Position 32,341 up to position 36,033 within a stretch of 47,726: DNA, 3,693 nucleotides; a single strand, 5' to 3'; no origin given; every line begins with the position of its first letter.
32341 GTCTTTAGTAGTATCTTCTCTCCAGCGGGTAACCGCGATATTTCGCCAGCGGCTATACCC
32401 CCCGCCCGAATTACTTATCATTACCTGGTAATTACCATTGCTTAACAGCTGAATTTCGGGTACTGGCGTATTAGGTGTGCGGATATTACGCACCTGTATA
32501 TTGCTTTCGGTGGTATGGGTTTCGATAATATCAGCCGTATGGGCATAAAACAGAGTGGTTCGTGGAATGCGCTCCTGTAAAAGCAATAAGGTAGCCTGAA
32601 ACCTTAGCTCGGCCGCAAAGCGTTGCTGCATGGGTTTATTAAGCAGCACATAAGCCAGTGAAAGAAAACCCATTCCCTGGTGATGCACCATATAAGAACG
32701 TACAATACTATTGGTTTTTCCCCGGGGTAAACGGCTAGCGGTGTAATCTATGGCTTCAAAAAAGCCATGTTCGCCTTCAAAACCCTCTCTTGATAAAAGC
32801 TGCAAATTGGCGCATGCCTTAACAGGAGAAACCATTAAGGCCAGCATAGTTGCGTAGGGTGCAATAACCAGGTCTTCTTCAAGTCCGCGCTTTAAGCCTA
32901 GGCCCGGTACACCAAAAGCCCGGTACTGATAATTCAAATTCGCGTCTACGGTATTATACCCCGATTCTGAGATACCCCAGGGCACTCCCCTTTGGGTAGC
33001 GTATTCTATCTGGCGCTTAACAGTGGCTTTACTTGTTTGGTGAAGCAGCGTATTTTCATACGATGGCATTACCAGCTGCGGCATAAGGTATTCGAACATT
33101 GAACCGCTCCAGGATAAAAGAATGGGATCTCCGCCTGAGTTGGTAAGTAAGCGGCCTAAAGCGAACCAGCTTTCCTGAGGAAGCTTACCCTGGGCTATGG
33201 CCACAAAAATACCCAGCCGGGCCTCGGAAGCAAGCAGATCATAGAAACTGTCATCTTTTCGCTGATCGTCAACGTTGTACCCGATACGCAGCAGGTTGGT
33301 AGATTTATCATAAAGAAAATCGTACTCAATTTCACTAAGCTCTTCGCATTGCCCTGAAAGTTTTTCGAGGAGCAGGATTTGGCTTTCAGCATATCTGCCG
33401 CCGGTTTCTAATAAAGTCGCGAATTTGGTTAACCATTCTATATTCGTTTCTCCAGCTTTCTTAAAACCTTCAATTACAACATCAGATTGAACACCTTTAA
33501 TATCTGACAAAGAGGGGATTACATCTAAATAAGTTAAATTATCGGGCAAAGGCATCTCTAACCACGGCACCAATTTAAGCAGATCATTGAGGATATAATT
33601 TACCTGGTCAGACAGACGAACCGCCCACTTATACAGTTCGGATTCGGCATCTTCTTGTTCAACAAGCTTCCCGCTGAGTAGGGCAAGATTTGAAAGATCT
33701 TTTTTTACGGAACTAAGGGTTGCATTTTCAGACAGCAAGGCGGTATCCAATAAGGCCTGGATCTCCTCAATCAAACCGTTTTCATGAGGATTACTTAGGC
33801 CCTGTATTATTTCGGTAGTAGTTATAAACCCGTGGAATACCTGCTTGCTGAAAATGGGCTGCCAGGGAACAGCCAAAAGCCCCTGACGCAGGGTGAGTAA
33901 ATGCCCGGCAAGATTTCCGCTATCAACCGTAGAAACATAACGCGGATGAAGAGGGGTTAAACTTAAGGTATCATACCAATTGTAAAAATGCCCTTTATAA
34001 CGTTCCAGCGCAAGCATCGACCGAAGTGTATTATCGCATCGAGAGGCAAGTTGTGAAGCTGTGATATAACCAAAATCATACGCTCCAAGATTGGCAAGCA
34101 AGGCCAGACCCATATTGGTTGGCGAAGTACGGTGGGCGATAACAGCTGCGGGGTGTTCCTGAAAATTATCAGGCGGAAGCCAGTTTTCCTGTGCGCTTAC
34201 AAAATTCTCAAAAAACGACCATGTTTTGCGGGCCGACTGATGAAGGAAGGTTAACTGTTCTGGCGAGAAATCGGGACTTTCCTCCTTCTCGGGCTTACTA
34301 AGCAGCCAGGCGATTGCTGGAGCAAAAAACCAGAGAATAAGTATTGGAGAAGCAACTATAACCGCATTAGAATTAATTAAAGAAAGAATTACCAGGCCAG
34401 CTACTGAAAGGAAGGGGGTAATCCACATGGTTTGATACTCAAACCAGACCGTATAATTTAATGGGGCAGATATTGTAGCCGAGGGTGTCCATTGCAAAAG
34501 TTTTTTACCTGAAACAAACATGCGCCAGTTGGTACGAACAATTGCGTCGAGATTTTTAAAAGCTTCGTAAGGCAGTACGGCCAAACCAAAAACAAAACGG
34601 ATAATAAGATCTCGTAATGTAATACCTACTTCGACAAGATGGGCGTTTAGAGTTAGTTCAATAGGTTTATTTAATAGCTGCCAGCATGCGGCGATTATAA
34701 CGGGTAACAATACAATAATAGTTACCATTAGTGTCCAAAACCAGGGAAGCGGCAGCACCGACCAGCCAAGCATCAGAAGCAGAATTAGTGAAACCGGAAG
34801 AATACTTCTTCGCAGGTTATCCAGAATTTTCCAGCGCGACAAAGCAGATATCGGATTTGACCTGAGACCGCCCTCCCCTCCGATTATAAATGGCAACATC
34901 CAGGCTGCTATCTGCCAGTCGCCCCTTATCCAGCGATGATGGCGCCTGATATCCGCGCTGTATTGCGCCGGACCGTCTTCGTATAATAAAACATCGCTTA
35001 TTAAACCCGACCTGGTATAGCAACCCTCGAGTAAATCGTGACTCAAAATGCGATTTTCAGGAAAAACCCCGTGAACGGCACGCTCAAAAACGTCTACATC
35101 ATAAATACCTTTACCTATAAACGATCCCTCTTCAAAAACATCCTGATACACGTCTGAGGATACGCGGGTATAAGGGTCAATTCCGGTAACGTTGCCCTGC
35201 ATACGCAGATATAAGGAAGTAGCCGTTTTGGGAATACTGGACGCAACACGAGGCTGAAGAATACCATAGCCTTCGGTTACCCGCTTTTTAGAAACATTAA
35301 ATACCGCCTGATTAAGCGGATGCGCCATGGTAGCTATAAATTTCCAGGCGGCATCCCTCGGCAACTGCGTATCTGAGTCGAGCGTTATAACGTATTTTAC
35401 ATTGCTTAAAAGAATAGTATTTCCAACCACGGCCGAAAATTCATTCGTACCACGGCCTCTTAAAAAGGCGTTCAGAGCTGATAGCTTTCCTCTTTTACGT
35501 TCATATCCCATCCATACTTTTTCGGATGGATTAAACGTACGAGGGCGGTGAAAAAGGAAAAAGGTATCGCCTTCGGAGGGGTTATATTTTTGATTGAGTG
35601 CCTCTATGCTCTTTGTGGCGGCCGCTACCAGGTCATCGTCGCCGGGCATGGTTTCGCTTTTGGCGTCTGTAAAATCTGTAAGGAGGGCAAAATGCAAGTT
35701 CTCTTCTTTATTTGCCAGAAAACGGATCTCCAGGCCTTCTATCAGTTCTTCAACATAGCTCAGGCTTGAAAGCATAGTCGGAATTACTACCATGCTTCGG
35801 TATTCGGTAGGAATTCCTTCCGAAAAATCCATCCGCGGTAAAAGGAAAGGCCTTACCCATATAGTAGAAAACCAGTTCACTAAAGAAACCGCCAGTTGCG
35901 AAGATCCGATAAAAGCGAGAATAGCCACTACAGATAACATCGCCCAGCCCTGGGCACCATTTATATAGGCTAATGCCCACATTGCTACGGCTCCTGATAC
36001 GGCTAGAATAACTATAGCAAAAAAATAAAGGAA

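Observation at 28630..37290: Complete 2886-aa cyclic beta-1,2-glucan synthase homologue in a Bacteroidota context, without an adjacent NdvA/Cgt-type exporter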

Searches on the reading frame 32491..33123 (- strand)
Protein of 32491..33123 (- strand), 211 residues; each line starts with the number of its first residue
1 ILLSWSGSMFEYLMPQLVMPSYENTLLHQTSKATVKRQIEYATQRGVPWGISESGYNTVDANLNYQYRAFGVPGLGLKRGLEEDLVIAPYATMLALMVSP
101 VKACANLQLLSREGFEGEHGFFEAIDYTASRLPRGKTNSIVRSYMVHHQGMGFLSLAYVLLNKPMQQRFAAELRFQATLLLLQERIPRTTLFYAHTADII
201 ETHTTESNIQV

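Call 26: search_solved_structures(query=window:32491-33123:-, max_evalue=0.00001, show_alignments=1)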
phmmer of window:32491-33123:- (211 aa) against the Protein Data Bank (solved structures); distinct sequences matched with E-value up to 0.00001: 3.
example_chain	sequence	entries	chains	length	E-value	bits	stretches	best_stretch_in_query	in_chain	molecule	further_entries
8wy1_A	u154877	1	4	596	9.5e-63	214.4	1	2-188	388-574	Glycosyltransferase 36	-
8rf9_A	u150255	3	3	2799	7.5e-51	175.6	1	2-189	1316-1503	Cyclic beta 1-2 glucan synthetase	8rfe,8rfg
8rf0_A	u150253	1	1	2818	7.6e-51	175.6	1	2-189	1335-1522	Cyclic beta-(1,2)-glucan synthase NdvB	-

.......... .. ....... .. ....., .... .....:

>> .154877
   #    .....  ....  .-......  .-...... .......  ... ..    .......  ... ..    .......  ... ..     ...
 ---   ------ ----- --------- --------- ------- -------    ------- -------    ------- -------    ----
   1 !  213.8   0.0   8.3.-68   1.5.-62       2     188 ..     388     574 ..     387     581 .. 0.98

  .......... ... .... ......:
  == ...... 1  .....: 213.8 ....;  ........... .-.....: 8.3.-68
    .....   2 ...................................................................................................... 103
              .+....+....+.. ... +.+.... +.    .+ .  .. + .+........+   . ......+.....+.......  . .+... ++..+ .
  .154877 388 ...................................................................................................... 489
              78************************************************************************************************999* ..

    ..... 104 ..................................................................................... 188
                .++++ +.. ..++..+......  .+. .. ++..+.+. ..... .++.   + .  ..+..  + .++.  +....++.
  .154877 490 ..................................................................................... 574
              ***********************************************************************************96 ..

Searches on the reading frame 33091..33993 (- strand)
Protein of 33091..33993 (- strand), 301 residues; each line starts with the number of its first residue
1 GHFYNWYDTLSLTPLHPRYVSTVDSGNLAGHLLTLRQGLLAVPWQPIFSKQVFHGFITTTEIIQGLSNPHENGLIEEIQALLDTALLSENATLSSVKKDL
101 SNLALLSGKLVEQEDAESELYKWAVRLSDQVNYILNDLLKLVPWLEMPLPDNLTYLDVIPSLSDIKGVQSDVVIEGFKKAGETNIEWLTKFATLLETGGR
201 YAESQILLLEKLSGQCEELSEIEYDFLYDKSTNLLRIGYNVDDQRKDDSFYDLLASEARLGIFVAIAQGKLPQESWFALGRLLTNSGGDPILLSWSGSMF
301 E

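Call 22: search_solved_structures(query=window:33091-33993:-, max_evalue=0.00001, show_alignments=3)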
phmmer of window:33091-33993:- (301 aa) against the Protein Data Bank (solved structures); distinct sequences matched with E-value up to 0.00001: 3.
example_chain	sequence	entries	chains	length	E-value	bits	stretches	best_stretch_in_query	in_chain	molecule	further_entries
8wy1_A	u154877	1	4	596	5.9e-32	114.4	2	209-301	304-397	Glycosyltransferase 36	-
8rf9_A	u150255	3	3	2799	2.6e-28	102.4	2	221-301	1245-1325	Cyclic beta 1-2 glucan synthetase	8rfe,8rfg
8rf0_A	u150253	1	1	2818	2.7e-28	102.4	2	221-301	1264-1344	Cyclic beta-(1,2)-glucan synthase NdvB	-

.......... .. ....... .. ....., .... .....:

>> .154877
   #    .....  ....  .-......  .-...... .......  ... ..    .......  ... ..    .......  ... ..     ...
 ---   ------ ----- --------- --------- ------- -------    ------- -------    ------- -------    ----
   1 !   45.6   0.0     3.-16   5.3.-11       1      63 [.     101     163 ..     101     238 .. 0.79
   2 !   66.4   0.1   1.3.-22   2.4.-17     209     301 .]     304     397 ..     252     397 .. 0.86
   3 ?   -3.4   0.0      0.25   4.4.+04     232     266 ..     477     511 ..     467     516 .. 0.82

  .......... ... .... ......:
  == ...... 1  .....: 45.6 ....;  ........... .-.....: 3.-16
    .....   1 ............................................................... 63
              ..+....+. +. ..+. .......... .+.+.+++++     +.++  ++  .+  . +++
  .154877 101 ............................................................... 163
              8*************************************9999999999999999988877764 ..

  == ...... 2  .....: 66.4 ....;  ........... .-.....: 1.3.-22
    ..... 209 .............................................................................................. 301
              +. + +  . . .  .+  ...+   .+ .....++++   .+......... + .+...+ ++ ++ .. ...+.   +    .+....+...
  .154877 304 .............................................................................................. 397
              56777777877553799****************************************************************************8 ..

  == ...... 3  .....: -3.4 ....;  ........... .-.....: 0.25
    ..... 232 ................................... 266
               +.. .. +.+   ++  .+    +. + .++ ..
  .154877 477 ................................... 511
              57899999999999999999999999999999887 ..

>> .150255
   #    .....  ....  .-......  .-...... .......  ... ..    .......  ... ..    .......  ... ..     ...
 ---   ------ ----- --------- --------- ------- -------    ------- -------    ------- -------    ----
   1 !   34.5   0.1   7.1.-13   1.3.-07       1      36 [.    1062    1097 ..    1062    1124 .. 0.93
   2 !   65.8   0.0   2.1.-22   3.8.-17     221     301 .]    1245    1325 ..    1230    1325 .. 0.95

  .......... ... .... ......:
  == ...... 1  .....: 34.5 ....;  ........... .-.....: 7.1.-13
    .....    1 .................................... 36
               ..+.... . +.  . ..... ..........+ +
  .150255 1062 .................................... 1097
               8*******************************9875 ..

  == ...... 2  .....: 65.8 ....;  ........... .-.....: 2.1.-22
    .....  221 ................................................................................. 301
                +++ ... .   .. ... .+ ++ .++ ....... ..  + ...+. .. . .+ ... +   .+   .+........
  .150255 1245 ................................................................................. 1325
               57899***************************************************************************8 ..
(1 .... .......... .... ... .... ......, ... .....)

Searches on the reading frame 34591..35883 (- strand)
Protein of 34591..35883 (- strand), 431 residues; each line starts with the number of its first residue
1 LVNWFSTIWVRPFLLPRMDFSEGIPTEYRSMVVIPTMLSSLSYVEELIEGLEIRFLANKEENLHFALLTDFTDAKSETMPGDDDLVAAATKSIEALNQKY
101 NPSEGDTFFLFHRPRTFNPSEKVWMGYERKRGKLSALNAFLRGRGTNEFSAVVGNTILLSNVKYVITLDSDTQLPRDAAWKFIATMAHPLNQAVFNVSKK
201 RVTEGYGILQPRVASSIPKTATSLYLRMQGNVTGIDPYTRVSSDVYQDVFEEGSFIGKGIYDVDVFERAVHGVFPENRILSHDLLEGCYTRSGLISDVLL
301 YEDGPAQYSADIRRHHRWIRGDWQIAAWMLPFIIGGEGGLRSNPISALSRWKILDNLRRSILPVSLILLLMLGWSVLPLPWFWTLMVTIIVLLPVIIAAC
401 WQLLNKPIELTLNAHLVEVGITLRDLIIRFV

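Call 21: search_solved_structures(query=window:34591-35883:-, max_evalue=1e-10, show_alignments=2)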
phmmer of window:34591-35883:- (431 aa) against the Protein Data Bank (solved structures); distinct sequences matched with E-value up to 1e-10: 2.
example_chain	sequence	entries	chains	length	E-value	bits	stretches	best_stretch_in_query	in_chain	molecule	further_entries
8rf9_A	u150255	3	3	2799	4e-99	335.6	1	2-415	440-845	Cyclic beta 1-2 glucan synthetase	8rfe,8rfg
8rf0_A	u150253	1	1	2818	4e-99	335.6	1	2-415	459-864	Cyclic beta-(1,2)-glucan synthase NdvB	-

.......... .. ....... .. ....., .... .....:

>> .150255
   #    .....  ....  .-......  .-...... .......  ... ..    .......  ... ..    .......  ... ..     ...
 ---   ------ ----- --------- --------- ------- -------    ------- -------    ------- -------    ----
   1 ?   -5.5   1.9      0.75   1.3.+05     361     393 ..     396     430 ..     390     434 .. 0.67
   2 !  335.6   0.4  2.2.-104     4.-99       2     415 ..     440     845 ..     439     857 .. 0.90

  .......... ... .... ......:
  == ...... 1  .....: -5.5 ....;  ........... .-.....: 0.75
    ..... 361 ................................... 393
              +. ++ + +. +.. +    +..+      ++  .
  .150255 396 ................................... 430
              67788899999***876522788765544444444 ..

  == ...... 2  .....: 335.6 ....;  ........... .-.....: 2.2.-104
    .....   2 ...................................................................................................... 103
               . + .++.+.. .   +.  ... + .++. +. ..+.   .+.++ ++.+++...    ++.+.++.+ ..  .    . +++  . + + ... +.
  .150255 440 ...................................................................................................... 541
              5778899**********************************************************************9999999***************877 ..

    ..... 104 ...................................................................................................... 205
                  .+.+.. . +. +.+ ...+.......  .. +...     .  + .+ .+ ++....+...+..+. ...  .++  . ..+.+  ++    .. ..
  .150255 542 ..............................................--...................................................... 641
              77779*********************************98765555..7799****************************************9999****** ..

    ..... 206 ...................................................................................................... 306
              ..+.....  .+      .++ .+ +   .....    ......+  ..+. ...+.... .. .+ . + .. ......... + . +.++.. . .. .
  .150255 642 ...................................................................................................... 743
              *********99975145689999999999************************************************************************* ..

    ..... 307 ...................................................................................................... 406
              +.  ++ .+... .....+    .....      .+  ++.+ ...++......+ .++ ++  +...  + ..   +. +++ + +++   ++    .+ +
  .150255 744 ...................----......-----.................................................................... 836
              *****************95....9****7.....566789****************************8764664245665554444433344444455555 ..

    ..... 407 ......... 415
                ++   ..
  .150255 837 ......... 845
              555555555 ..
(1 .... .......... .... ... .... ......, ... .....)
